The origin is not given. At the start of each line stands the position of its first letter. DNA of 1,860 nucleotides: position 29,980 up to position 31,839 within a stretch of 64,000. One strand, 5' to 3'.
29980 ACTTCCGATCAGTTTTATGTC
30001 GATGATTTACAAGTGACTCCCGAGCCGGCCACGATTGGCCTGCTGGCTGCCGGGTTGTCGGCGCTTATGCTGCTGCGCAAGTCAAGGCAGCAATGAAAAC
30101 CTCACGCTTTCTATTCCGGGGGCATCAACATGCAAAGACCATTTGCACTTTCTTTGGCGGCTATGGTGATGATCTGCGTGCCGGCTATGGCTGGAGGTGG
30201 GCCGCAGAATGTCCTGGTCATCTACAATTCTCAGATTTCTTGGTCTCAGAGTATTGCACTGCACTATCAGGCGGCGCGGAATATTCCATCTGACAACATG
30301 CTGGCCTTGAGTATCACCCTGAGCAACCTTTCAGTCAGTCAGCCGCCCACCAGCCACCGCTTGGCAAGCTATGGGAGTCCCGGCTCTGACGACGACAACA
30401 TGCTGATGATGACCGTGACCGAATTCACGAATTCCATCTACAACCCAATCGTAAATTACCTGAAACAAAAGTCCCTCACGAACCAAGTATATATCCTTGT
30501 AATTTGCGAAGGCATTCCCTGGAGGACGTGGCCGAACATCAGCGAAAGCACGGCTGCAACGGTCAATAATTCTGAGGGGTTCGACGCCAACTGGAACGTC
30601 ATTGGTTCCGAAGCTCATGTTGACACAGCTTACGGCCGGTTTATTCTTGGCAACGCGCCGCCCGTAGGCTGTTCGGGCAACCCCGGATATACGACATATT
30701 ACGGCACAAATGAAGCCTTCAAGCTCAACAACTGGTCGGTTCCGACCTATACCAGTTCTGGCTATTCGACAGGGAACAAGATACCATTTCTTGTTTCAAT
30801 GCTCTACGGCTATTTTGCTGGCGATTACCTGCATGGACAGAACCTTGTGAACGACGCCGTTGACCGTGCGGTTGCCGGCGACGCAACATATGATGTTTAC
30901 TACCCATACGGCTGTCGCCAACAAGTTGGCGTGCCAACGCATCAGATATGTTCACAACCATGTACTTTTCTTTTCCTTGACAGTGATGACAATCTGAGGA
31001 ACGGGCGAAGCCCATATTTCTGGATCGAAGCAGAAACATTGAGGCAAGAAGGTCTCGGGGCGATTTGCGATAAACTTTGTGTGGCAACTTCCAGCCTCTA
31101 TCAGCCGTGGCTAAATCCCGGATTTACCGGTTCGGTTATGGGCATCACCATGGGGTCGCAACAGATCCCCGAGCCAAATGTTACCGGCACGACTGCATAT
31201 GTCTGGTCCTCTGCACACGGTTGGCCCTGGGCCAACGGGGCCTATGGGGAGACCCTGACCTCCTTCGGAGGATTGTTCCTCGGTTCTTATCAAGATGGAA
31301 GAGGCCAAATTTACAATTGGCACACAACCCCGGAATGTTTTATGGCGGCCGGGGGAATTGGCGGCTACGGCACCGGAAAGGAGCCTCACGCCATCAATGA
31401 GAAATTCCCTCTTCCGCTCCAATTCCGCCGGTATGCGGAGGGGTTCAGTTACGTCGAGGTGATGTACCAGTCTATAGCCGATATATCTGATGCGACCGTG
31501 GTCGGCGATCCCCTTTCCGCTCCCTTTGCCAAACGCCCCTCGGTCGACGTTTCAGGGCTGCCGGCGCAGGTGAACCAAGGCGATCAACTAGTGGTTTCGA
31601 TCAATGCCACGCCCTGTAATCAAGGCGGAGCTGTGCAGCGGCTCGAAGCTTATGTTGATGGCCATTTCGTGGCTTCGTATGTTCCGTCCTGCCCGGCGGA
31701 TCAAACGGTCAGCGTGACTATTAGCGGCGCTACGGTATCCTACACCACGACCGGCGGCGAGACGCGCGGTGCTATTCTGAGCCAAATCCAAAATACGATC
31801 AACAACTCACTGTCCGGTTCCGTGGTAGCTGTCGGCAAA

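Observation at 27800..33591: Tandemly duplicated lower-GC cassette: promoter, PEP-CTERM beta-sandwich protein, giant dockerin-tailed secreted protein; first copy truncated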

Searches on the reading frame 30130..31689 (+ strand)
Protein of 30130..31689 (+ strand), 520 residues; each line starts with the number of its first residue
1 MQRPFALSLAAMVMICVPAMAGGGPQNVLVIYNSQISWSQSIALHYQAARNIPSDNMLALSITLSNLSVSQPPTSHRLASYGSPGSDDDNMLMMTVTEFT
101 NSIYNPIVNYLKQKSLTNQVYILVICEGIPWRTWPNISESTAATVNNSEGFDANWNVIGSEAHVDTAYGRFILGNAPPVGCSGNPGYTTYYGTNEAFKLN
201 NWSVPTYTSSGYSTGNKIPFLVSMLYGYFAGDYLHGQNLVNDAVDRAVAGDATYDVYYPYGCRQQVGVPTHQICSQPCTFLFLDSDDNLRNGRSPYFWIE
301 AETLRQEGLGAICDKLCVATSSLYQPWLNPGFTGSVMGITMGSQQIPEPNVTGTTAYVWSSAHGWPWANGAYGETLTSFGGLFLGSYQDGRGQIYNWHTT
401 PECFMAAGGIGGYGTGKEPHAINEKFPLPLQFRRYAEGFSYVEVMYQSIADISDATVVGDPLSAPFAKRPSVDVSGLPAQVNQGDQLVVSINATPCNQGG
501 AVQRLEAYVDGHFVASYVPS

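Call 10: find_homologous_proteins(query=window:30130-31689:+, max_evalue=0.001)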
Query window:30130-31689:+ (520 aa): 46 proteins with E <= 0.001 among 8000 candidates.
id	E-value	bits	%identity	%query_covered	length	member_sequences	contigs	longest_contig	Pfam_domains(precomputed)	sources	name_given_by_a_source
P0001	1.8e-110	388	69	49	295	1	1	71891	-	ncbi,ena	-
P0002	1.1e-21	95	24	98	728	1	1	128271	-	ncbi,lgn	-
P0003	9.7e-21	92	33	28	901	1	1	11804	PF17957.8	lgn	-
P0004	5.0e-20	90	34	31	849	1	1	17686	-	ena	-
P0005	5.1e-20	90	38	29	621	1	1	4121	-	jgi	-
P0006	1.8e-18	84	26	92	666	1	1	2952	-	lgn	-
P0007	2.2e-18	84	25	98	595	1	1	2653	-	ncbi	-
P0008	2.2e-18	84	25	96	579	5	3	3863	-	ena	-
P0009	3.0e-18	84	30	45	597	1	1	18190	-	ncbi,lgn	ncbi:MAG: hypothetical protein WD875_12320 [Pirellulales bacterium]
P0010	2.1e-17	81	29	35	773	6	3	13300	-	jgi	jgi:uncharacterized protein (TIGR03790 family)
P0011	3.1e-17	80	24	95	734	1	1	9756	-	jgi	jgi:uncharacterized protein (TIGR03790 family)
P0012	4.4e-17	80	28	99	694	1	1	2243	-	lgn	-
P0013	9.8e-17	79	26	97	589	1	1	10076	-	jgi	jgi:uncharacterized protein (TIGR03790 family)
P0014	1.8e-16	78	24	80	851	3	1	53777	-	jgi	jgi:uncharacterized protein (TIGR03790 family)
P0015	8.5e-16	76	25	95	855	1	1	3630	-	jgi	jgi:uncharacterized protein (TIGR03790 family)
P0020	1.9e-14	71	25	97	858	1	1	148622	-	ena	-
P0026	7.1e-13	66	36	28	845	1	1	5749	-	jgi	jgi:uncharacterized protein (TIGR03790 family)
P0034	2.1e-10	58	27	80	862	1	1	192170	-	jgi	jgi:uncharacterized protein (TIGR03790 family)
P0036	5.1e-10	57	25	98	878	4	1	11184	-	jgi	jgi:uncharacterized protein (TIGR03790 family)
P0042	3.9e-8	50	34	28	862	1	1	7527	-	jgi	jgi:uncharacterized protein (TIGR03790 family)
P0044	8.3e-6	43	37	19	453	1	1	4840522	-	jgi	jgi:uncharacterized protein (TIGR03790 family)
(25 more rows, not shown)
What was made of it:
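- On TIGR03790 family: Hits at 23-38% identity cover up to 100% of the query, and many are annotated TIGR03790 (call 10).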

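Call 17: find_encoding_contigs(protein=P0001, flank=10000, max_places=4)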
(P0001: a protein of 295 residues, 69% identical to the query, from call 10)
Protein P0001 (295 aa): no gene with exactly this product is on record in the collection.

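Call 21: find_related_loci(query=A3, collection=genome_contigs, flank=6000)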
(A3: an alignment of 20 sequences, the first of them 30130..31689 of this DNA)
Query A3 (520 aa) in genome_contigs; peptide patterns used: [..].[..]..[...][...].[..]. (x = any residue, [..] = any of these).
600 stretches matched a pattern (row limit reached: there are more); 551 encode a relative of the query (tblastn E <= 1e-3); the best 80 are kept; 80 distinct loci.
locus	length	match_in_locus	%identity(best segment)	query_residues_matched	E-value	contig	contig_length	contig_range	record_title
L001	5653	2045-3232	26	20-515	6e-29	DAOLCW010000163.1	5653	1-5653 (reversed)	MAG TPA_asm: Kiritimatiellia bacterium isolate AMR_MDS_0138 NODE_2827_length_5653_cov_16.379957, whole genome shotgun se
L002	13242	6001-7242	27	16-515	8e-29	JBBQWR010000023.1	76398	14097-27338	MAG: Pirellulales bacterium isolate Co_metawrap_2068 Cmw_2068_k141_1788882_length_76398_cov_14.9985, whole genome shotgu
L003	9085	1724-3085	25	5-519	2e-26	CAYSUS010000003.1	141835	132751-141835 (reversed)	MAG TPA_asm: uncultured Pirellulales bacterium isolate SRP141376_co4_16 genome assembly, contig: NODE_121_length_141835_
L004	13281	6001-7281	26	9-516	2e-26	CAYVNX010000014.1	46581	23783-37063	MAG TPA_asm: uncultured Candidatus Kuenenia sp. isolate SRP318679_co1_375 genome assembly, contig: NODE_1176_length_4658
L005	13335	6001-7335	26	9-520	1e-25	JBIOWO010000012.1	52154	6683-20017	MAG: Lacipirellulaceae bacterium isolate MAG080 k127_1086318, whole genome shotgun sequence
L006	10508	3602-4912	25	5-519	2e-25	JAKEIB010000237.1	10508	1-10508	MAG: Planctomycetota bacterium isolate PMV_8.38 PMV_8.38.k101_530225, whole genome shotgun sequence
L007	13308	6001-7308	27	2-516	4e-25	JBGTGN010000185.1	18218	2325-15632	MAG: Pirellulales bacterium isolate JTS-RE216 k141_4011297, whole genome shotgun sequence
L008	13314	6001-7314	27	5-511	3e-25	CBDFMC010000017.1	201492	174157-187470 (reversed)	MAG: Lacipirellulaceae bacterium isolate 7bdb5749-28db-4f92-8ec0-3e946746f087 genome assembly, contig: contig_17, whole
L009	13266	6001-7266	27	15-515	2e-24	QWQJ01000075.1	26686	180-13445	MAG: Planctomycetota bacterium isolate ZH-3NOV15-plancto5 ZH-3NOV15-C1682, whole genome shotgun sequence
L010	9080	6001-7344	25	19-519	4e-24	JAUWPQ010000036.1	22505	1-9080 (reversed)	MAG: Planctomycetota bacterium isolate CSMAG_2480 CSMAG_2480_k141_625309_length_22505_cov_112.1644, whole genome shotgun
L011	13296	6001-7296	25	15-515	3e-24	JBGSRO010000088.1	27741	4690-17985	MAG: Pirellulales bacterium isolate JTS-AC36 k141_4291329, whole genome shotgun sequence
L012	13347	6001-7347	26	1-519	2e-23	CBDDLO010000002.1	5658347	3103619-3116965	MAG: Bythopirellula sp. isolate 01c9a370-3b1c-4d10-843e-85d0f0aaef08 genome assembly, contig: contig_2, whole genome sho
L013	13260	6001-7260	27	21-517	2e-23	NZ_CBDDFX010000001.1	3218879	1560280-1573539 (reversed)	MAG: Aeoliella sp. isolate b2ef280b-401d-4d99-a43b-96afde1bdd21 contig_1, whole genome shotgun sequence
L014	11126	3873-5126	25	19-519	2e-23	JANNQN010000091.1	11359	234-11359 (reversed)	MAG: Planctomycetia bacterium isolate SOY_31_metabat_442_sub SOY_31_k141_1931024, whole genome shotgun sequence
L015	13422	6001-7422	25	3-516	3e-23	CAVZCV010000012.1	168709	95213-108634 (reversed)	MAG: Pirellulales bacterium isolate MFD00822.bin.1.89 genome assembly, contig: contig_38047, whole genome shotgun sequen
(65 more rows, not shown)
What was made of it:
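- Closest known: TIGR03790 family. Same: Relatives come from genome records labelled almost entirely Planctomycetota, Verrucomicrobiota or Kiritimatiellia (call 21), and JGI annotates many related metagenome proteins as this family (call 10).
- More than 551 loci were found in genomes labelled almost entirely Planctomycetota, Verrucomicrobiota or Kiritimatiellia (call 21).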

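Call 27: predict_structure(alignment_id=A3)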
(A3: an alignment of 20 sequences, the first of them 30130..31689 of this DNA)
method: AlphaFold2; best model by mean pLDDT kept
length: 520 residues; sequences in the alignment: 20
mean_pLDDT: 65.8   pTM: 0.75
mean pLDDT of the five models: 65.8, 65.8, 65.6, 63.5, 54.5
residues with pLDDT >= 90: 62; 70-90: 206; 50-70: 82; < 50: 170
segments of 3 or more residues with pLDDT < 50: 1-3, 11-22, 68-91, 135-186, 203-234, 258-274, 349-362, 384-396
pLDDT, mean of each block of 10 residues (from residue 1): 50 40 77 86 92 94 59 30 34 64 84 87 78 49 43 34 34 29 50 69 45 38 44 60 89 67 44 64 78 85 88 74 71 86 59 40 72 70 43 50 78 72 80 89 84 74 86 87 85 74 81 82
secondary structure, 60 per line:
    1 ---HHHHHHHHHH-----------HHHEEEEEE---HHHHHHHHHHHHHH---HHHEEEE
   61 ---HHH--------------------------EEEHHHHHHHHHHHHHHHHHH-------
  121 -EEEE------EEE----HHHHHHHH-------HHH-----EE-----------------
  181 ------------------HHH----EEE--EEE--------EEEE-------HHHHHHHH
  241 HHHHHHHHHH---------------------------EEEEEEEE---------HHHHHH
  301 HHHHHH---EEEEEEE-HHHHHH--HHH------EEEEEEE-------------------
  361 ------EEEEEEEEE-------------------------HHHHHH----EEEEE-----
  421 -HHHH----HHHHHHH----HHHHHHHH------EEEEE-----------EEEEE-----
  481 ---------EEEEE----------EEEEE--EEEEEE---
elements in order: H4-13 E28-33 H37-50 E57-60 E93-95 H96-113 E122-125 E132-134 H139-146 E206-208 E211-213 E222-225 H233-250 E278-285 H295-306 E310-316 H318-323 E335-341 E367-375 H401-406 E411-415 H422-425 H430-436 H441-448 E455-459 E471-475 E490-494 E505-509 E512-517
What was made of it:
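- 30193..31533 (+): TIGR03790-like N-domain of G1153 (about aa 22-468). The predicted fold has two alpha/beta subdomains like a gingipain catalytic domain. Conserved motifs are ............, LTSFGG, GTxxEP and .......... Model pTM is 0.75 (call 27).
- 31534..31689 (+): Start of a beta-rich, Ig-like region following the N-domain (about aa 469-520). It continues into the unassigned middle region, about aa 521-1089. Beta strands at residues 471-517 in the model (call 27).
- On Peptidase C25 (gingipain), clan CD: The model has mean pLDDT 65.8 and pTM 0.75 (call 27).
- The model has 170 residues with pLDDT below 50 (call 27).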

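Call 29: search_protein_representatives(protein=window:30130-31689:+)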
Query: 520 residues. Proteins with E-value up to 0.001 (for the whole library): 1255; up to 1e-10: 464; up to 1e-30: 3. The best 150 are listed.
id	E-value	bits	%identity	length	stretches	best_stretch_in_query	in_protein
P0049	5.4e-174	595.9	64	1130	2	278-520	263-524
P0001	5.7e-111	388.0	71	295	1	5-254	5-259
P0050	8.1e-88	311.6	43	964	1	11-519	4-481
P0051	2.9e-25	105.1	35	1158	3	349-518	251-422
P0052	3.6e-25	104.8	38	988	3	363-516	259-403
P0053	1.0e-24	103.3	44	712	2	369-513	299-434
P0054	2.3e-23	98.9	40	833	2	353-515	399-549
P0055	1.0e-22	96.7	40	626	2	360-511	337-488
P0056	3.1e-22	95.1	35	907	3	369-516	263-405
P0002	3.4e-22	95.0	38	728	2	342-512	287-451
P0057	9.4e-22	93.5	38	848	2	351-515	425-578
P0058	9.5e-22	93.5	37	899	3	368-516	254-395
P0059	1.1e-21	93.3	38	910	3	368-516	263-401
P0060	2.8e-21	92.0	37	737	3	345-511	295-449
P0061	3.4e-21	91.7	33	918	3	354-514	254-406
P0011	9.8e-18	80.3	33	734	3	366-515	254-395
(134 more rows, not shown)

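Call 32: search_protein_families(library=pfam, proteins=[P0050, P0002, P0011, P0015, P0020, P0051, P0052], max_evalue=0.01)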
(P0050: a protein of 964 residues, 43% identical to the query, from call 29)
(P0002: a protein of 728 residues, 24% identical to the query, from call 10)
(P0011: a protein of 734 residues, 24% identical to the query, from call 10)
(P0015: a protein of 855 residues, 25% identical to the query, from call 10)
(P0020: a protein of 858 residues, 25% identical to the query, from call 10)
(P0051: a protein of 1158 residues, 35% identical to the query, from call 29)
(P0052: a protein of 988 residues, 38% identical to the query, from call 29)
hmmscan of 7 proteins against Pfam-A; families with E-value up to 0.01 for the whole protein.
P0050 (964 aa): 1 family
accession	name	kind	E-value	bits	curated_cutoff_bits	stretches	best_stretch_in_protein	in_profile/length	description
PF00404.24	Dockerin_1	-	7.8e-06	26.4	22.9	1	906-960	1-57/57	Dockerin type I domain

P0002 (728 aa): 2 families
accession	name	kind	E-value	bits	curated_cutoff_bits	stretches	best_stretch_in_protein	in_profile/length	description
PF17957.7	Big_7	-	0.0054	17.8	24.1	0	409-478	1-70/70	Bacterial Ig domain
PF21226.3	MalQ_N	-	0.0099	16.7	24.1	0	662-703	38-79/91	MalQ N-terminal beta sandwich domain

P0011 (734 aa): 0 families

P0015 (855 aa): 0 families

P0020 (858 aa): 1 family
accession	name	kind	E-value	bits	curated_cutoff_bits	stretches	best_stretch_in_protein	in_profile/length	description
PF17957.7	Big_7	-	0.00099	20.1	24.1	0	370-409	11-49/70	Bacterial Ig domain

P0051 (1158 aa): 1 family
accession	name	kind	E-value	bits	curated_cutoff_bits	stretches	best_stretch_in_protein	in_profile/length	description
PF18998.6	Flg_new_2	-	1.4e-07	31.8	23.6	1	963-1031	1-72/73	Divergent InlB B-repeat domain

P0052 (988 aa): 1 family
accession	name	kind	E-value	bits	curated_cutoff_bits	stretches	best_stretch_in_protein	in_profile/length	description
PF17957.7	Big_7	-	1.9e-08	35.2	24.1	1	694-762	2-69/70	Bacterial Ig domain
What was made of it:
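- On Dockerin type I (PF00404): Homolog P0050 scores 26.4 bits (call 32).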

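Call 33: find_encoding_contigs(protein=P0050, flank=10000, max_places=4)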
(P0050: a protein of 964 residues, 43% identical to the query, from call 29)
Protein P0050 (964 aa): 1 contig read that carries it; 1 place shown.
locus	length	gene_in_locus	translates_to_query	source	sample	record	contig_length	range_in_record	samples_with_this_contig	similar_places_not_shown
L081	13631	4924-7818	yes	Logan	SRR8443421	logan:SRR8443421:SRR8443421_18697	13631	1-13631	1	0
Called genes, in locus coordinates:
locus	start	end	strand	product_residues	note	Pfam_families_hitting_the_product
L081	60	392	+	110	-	-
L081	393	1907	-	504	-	PF00089:Trypsin, PF13365:Trypsin_2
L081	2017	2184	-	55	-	-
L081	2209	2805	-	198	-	PF01812:5-FTHF_cyc-lig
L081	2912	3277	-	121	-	-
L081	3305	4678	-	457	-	PF05496:RuvB_N, PF13191:AAA_16 (faint), PF00004:AAA, PF16193:AAA_assoc_2, PF12002:MgsA_C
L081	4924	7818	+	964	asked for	PF00404:Dockerin_1 (weak)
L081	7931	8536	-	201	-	-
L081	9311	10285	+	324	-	PF27149:YdjY (weak)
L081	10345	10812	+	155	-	PF01322:Cytochrom_C_2 (weak)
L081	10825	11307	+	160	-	PF01467:CTP_transf_like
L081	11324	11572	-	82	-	PF01809:YidD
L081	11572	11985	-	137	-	PF00825:Ribonuclease_P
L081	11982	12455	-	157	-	-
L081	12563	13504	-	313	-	PF01715:IPPT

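Call 40: search_solved_structures(query=A3, max_evalue=10, show_alignments=3)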
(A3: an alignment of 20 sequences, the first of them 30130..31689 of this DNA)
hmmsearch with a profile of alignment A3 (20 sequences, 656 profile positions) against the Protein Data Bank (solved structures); distinct sequences matched with E-value up to 10: 1.
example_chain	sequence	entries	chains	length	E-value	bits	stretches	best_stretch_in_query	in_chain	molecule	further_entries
4fs0_A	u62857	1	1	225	0.73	11.3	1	397-493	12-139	Poliovirus receptor-related protein 2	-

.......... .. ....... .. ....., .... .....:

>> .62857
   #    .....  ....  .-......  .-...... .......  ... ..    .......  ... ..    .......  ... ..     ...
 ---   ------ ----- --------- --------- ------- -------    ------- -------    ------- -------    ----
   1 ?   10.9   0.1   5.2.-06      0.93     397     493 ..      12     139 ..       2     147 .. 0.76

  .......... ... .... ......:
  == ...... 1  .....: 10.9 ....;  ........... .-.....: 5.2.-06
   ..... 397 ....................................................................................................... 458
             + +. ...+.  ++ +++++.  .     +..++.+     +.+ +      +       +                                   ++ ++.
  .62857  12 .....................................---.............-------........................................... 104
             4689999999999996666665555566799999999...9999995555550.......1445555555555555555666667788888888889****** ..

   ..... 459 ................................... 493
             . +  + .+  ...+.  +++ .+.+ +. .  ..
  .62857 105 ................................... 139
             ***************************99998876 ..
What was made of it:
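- Tried and rejected: A profile search of PDB sequences gave only a chance Ig hit (call 40).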

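Call 41: search_protein_families(library=pfam, alignment_id=A3, max_evalue=10)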
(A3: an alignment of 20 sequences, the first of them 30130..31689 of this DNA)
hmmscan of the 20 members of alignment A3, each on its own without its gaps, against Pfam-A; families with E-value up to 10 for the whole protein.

A. member 1, window:30130-31689:+ (520 aa): 0 families

B. families by the number of members that match (of 20 scanned): 12 families
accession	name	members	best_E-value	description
PF17957.7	Big_7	6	0.00035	Bacterial Ig domain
PF06832.18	BiPBP_C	2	0.00028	Penicillin-Binding Protein C-terminus Family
PF17996.7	CE2_N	2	0.14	Carbohydrate esterase 2 N-terminal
PF21226.3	MalQ_N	1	0.0099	MalQ N-terminal beta sandwich domain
PF12241.14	Enoyl_reductase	1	0.058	Trans-2-enoyl-CoA reductase catalytic region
PF14041.11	Lipoprotein_21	1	0.075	LppP/LprE lipoprotein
PF19077.6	Big_13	1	0.12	Bacterial Ig-like domain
PF17210.9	SdrD_B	1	0.16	SdrD B-like domain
PF02818.20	PPAK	1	0.18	PPAK motif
PF22899.2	SMCHD1_S5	1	0.2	SMCHD1, ribosomal S5 domain 2-like domain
PF21205.3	Rep3_C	1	0.23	Initiator Rep protein, WH2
PF07569.16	Hira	1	0.32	TUP1-like enhancer of split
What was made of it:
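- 31534..31689 (+): The relatives' equivalent region hits Big_7 (calls 32, 41).
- Tried and rejected: Pfam at E up to 10 found nothing for the N-domain (call 41).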

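Call 43: find_encoding_contigs(protein=P0002, flank=8000, max_places=1)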
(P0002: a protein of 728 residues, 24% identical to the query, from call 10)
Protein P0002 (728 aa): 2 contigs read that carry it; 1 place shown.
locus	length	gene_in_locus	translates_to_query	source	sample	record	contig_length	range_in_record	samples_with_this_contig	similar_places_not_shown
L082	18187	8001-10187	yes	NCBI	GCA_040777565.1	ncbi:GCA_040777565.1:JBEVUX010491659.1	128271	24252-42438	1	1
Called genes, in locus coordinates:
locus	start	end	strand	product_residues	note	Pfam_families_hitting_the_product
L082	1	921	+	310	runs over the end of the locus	PF00351:Biopterin_H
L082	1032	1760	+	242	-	PF00106:adh_short, PF01370:Epimerase (weak), PF02719:Polysacc_synt_2 (weak), PF08659:KR, PF13561:adh_short_C2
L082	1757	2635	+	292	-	PF01242:PTPS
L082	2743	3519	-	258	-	PF08818:DUF1801, PF13376:OmdA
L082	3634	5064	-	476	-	PF02470:MlaD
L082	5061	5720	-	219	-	PF04403:PqiA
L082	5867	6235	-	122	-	PF09996:DUF2237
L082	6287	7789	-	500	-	PF00884:Sulfatase, PF01663:Phosphodiest (weak), PF16347:SGSH_C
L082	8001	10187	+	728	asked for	-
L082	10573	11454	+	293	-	PF00005:ABC_tran, PF13304:AAA_21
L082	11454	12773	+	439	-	PF12679:ABC2_membrane_2, PF12698:ABC2_membrane_3, PF01061:ABC2_membrane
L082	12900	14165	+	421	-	PF01244:Peptidase_M19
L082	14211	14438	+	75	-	-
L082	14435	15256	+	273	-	-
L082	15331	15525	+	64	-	-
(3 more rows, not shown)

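Call 44: find_encoding_contigs(protein=P0020, flank=8000, max_places=1)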
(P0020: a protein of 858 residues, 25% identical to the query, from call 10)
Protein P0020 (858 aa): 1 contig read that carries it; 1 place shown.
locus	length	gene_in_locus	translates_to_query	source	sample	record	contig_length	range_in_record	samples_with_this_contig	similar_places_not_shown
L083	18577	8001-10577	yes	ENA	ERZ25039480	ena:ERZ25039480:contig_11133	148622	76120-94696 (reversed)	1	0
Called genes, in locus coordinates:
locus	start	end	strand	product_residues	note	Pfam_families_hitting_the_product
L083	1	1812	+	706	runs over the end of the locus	PF21305:type_II_gspD_N0, PF03958:Secretin_N, PF00263:Secretin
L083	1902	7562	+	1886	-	-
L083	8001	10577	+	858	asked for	-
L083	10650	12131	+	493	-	PF22148:Fervidolysin_NPro-like, PF00082:Peptidase_S8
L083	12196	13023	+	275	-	PF01578:Cytochrom_C_asm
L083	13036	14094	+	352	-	PF05201:GlutR_N, PF01488:Shikimate_DH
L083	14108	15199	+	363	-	PF01379:Porphobil_deam, PF03900:Porphobil_deamC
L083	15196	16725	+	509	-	PF00590:TP_methylase, PF02602:HEM4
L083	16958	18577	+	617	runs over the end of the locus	PF13584:BatD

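Call 45: find_encoding_contigs(protein=P0034, flank=8000, max_places=1)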
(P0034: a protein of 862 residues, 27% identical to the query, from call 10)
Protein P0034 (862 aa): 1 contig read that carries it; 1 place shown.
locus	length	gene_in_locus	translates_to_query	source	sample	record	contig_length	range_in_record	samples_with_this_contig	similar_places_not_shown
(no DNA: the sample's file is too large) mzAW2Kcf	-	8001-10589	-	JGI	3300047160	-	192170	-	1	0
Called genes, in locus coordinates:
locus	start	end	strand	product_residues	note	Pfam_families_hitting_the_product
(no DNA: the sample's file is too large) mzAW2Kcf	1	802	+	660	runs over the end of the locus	-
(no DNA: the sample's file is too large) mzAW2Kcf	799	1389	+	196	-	-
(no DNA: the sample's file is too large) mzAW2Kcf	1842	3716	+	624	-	PF03958:Secretin_N, PF00263:Secretin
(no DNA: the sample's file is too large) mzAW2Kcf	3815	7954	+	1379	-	PF05345:He_PIG (weak), PF03958:Secretin_N, PF00263:Secretin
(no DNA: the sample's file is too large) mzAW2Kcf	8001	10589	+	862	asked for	-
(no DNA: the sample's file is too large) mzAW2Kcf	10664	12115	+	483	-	PF22148:Fervidolysin_NPro-like, PF00082:Peptidase_S8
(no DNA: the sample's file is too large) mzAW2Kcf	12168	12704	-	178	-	PF00814:TsaD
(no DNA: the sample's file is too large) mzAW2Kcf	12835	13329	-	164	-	PF02367:TsaE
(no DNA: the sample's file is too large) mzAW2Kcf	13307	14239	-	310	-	PF00586:AIRS, PF02769:AIRS_C (weak)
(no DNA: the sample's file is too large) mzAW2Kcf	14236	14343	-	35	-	-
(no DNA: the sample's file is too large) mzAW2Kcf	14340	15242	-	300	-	PF02517:Rce1-like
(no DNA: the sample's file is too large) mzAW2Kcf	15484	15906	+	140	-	-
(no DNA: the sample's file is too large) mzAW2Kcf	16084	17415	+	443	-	PF02502:LacAB_rpiB, PF01791:DeoC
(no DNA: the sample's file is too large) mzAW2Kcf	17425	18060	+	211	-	PF27545:CsoS1D_N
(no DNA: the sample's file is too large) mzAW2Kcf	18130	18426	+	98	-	PF00936:BMC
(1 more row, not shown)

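Call 62: find_encoding_contigs(protein=P0047, flank=6000, max_places=5)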
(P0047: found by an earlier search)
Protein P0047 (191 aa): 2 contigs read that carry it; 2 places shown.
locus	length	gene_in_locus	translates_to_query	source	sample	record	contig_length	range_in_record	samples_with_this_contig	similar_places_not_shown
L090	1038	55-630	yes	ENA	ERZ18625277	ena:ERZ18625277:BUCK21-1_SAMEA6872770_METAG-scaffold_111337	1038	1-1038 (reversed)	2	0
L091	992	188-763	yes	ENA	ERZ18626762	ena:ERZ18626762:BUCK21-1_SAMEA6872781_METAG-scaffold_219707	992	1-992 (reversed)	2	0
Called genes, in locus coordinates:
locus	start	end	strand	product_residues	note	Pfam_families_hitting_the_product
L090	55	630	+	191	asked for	PF02018:CBM_4_9 (weak)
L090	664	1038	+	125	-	?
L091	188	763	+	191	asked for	PF02018:CBM_4_9 (weak)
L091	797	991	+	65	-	?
